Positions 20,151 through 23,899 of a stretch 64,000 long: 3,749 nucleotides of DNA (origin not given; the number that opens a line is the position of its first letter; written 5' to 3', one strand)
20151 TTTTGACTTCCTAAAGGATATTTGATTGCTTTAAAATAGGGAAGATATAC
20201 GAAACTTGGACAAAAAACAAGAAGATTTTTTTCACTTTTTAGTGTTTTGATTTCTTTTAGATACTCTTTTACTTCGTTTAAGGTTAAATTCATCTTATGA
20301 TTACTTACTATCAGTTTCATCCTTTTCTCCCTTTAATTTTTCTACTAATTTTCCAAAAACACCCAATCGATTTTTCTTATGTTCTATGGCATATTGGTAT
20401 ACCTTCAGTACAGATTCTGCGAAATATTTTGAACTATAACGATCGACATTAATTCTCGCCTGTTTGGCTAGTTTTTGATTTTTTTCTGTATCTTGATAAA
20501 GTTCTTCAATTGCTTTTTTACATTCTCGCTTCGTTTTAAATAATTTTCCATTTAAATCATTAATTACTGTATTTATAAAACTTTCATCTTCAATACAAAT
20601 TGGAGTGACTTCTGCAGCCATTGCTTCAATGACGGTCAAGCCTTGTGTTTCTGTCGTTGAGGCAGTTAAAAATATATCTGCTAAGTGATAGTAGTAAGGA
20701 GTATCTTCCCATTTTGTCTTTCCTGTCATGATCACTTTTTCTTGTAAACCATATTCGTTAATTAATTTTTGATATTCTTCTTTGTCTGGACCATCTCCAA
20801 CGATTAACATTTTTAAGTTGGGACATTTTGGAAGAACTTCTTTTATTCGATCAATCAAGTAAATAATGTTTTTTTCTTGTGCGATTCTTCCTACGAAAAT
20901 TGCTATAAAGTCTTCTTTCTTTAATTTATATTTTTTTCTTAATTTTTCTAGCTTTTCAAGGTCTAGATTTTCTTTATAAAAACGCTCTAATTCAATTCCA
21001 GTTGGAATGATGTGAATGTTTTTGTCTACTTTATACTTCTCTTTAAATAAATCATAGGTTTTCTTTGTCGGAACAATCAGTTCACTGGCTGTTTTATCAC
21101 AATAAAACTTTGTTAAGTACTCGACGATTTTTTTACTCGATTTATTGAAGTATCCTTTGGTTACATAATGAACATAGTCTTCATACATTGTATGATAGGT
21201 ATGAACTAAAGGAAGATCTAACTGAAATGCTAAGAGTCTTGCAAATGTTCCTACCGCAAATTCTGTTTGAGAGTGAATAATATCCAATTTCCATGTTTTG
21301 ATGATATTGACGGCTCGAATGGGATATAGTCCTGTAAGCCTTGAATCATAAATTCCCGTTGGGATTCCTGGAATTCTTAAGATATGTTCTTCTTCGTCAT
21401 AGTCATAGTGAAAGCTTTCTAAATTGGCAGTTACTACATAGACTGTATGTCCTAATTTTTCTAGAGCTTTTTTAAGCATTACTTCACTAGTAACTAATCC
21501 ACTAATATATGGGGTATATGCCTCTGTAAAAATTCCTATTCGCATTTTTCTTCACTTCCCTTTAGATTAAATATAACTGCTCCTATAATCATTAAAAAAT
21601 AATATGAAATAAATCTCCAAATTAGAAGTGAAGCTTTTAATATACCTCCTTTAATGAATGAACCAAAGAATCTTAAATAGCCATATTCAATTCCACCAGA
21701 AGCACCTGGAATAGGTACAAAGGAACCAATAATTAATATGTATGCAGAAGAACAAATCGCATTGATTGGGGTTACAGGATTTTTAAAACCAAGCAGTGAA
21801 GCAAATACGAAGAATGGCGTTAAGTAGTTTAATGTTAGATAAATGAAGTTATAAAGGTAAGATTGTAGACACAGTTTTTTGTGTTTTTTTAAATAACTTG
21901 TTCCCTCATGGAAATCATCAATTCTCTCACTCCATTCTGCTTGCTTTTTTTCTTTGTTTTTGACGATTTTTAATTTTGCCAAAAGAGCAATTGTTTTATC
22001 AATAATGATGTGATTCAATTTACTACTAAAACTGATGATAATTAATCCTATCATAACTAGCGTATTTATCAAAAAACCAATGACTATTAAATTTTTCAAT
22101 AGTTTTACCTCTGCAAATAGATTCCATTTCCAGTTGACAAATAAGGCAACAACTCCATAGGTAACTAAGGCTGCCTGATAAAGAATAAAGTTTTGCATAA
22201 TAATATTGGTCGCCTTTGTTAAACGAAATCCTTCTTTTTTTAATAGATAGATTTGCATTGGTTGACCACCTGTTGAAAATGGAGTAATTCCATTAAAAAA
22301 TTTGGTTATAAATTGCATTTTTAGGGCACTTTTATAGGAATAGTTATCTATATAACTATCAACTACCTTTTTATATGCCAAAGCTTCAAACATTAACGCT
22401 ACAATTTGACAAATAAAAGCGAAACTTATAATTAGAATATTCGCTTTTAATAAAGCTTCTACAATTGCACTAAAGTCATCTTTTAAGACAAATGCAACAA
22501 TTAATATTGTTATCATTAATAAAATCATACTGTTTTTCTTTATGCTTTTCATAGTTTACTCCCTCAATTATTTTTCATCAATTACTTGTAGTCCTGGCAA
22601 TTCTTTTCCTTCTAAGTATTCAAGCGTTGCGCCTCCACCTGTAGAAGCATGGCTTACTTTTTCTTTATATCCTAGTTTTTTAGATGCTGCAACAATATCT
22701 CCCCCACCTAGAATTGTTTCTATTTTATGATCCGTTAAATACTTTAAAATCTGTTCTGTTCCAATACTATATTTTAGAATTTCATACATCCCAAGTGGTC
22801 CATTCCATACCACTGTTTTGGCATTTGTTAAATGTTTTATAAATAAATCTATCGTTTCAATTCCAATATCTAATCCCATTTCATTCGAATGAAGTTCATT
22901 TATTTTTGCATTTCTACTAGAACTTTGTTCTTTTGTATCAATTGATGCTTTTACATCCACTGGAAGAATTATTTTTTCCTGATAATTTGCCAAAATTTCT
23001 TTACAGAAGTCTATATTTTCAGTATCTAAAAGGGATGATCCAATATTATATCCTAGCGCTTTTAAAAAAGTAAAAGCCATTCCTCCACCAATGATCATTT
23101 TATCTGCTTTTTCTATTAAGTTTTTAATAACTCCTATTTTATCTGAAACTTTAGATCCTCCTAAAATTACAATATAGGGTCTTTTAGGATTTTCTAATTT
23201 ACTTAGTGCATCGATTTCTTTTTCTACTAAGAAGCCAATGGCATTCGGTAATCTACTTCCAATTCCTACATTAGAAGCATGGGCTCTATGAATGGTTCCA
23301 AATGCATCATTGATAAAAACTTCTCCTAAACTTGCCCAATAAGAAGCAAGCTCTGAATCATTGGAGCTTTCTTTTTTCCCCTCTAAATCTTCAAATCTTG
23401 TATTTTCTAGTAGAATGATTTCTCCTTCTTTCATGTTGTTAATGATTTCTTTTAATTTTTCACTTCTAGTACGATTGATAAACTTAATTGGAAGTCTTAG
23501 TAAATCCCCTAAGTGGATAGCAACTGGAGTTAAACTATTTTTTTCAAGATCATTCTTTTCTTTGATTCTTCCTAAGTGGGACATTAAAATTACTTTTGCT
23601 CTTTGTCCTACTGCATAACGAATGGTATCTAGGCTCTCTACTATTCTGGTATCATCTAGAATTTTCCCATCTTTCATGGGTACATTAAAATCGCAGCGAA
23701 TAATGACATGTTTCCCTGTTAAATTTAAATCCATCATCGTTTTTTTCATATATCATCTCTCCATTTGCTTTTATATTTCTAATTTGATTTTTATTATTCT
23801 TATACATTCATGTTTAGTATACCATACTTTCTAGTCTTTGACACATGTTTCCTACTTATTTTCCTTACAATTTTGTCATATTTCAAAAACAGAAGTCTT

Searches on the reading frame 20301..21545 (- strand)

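Call 71: search_protein_families(library=pfam, proteins=[window:20301-21545:-], max_evalue=0.00001)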
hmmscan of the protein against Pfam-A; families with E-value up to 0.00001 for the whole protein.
window:20301-21545:- (414 aa): 4 families
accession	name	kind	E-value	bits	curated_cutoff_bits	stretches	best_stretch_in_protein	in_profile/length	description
PF00534.26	Glycos_transf_1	-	3.3e-36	124.8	26.4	1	200-364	3-170/172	Glycosyl transferases group 1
PF13439.12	Glyco_transf_4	-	2e-28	100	28.5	1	15-188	2-170/170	Glycosyltransferase Family 4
PF13692.12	Glyco_trans_1_4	-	6e-24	85.4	27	1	214-352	3-142/142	Glycosyl transferases group 1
PF13579.12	Glyco_trans_4_4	-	5.6e-11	43.5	29.7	1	23-183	9-158/158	Glycosyl transferase 4-like domain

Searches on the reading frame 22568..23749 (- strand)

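Call 71: search_protein_families(library=pfam, proteins=[window:22568-23749:-], max_evalue=0.00001)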
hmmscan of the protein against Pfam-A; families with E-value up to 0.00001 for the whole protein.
window:22568-23749:- (393 aa): 1 family
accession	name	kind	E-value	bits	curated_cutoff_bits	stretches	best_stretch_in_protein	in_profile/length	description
PF00162.24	PGK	-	1.2e-139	466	27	1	6-382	2-379/379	Phosphoglycerate kinase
